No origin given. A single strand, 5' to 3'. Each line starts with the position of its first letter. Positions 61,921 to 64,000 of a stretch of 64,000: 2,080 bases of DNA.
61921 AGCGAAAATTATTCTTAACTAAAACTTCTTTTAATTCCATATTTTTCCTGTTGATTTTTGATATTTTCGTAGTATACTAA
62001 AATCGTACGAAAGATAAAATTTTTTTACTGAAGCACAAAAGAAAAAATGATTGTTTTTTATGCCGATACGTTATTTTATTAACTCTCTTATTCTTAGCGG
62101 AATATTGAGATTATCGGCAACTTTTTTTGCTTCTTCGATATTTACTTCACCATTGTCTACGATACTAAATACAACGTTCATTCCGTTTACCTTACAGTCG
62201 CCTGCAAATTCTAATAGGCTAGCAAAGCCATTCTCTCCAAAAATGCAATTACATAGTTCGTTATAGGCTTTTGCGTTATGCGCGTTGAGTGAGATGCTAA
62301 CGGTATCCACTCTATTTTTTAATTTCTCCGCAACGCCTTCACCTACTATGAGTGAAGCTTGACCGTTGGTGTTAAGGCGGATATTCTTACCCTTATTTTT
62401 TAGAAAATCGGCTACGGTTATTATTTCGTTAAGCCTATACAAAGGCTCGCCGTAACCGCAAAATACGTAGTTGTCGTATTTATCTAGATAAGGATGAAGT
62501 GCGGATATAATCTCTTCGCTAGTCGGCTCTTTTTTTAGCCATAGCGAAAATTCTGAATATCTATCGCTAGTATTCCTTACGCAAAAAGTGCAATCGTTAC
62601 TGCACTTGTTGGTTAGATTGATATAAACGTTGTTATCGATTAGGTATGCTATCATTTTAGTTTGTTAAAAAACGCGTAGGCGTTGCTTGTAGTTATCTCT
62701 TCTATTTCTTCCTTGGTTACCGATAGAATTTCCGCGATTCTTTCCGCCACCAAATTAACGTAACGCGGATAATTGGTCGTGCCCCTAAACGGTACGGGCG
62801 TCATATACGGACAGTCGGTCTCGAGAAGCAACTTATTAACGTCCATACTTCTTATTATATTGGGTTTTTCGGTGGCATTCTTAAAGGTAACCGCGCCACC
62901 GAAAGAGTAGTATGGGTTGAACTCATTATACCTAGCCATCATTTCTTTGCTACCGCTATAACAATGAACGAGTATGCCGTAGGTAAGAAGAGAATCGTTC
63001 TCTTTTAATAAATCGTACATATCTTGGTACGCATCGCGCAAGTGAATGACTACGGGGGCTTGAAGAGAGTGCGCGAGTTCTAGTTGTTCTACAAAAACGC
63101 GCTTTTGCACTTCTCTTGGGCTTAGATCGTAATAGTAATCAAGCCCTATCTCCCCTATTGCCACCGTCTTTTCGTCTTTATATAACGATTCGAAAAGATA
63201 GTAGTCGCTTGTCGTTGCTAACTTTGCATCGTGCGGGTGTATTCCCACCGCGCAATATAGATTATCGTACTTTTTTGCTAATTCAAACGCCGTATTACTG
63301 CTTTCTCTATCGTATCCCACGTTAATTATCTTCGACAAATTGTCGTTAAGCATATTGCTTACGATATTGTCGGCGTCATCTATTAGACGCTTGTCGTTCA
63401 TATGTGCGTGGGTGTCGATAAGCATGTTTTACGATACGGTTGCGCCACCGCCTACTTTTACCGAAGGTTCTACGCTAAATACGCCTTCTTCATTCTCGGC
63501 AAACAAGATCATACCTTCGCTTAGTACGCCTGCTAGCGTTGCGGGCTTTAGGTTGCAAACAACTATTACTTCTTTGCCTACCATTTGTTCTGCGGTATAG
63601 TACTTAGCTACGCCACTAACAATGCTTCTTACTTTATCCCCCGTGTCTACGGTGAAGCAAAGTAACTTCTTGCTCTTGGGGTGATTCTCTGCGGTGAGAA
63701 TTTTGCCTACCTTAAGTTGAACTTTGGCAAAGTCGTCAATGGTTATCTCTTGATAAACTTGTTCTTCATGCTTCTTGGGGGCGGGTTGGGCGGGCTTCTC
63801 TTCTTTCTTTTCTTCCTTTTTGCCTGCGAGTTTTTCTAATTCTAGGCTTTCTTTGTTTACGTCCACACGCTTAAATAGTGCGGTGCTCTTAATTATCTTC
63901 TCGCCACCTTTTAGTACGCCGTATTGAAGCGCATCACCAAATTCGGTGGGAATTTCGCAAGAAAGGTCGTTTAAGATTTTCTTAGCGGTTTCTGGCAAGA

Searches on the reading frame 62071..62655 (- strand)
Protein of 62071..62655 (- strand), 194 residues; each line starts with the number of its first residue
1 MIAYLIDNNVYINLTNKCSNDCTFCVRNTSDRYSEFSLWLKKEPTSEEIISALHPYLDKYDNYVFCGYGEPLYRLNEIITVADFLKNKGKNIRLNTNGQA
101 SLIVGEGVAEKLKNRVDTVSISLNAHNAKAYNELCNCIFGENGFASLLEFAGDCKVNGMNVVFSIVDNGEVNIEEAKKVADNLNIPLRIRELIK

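Call 9: search_protein_families(library=pfam, proteins=[window:62071-62655:-], max_evalue=0.001)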
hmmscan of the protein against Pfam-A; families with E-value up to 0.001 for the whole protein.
window:62071-62655:- (194 aa): 1 family
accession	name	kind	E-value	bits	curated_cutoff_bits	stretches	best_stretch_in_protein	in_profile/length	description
PF04055.27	Radical_SAM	-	2.7e-16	60.6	29.5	1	12-181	1-164/166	Radical SAM superfamily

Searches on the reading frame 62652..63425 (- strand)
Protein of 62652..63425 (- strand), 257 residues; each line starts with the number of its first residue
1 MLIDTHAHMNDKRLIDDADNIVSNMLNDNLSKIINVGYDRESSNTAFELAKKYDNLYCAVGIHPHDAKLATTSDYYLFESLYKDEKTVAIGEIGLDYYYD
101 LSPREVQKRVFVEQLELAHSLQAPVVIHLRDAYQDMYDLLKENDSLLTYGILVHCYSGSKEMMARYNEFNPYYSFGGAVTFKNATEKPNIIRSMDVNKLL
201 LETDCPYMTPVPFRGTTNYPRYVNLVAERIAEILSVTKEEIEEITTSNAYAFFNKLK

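Call 9: search_protein_families(library=pfam, proteins=[window:62652-63425:-], max_evalue=0.001)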
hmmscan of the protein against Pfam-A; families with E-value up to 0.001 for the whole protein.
window:62652-63425:- (257 aa): 1 family
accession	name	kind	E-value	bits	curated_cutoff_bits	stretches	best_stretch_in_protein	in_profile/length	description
PF01026.27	TatD_DNase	-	5.3e-79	265.6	27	1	3-254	1-253/253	TatD related DNase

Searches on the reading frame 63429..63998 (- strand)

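Call 9: search_protein_families(library=pfam, proteins=[window:63429-63998:-], max_evalue=0.001)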
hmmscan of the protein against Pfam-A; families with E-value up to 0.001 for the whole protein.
window:63429-63998:- (189 aa): 1 family
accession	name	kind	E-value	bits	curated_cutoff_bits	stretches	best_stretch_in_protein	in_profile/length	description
PF01588.26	tRNA_bind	-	6.6e-28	97.1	27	1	95-183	1-94/96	Putative tRNA binding domain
